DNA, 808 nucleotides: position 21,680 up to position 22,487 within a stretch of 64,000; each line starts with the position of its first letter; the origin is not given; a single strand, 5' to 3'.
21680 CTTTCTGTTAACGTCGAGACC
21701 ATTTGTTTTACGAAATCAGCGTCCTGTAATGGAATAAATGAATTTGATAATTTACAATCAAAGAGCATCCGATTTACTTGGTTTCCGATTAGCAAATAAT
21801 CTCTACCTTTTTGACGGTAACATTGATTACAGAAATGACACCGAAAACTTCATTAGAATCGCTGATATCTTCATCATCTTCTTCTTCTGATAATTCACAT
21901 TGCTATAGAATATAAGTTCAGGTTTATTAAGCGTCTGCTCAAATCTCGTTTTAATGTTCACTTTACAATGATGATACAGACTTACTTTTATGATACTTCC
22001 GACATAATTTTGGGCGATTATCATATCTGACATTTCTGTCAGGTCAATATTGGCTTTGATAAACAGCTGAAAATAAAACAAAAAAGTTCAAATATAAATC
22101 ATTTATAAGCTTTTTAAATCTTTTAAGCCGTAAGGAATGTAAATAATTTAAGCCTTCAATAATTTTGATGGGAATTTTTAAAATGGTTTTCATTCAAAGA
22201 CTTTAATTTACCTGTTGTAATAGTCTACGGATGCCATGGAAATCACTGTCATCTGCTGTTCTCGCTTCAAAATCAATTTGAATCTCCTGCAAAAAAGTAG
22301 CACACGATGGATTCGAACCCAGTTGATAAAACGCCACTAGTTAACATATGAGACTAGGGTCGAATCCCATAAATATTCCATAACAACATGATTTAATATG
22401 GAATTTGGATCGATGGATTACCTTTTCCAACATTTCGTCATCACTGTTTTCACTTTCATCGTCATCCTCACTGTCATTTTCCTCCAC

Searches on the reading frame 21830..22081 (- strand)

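Call 73: search_protein_families(library=pfam, proteins=[window:21830-22081:-], max_evalue=0.01)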
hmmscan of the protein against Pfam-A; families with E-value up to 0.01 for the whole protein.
seq(84 aa): 1 family
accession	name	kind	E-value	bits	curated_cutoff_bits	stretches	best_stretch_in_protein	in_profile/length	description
PF13862.11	BCCIP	-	3e-06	27.6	27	1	5-75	25-82/205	BCCIP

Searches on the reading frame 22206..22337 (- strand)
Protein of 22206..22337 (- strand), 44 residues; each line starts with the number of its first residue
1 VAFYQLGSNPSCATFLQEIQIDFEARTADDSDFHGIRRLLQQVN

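Call 73: search_protein_families(library=pfam, proteins=[window:22206-22337:-], max_evalue=0.01)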
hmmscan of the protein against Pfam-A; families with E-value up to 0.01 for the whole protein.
seq(44 aa): 1 family
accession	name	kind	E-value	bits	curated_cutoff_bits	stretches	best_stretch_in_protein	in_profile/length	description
PF13862.11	BCCIP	-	1.4e-05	25.4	27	1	18-43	1-26/205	BCCIP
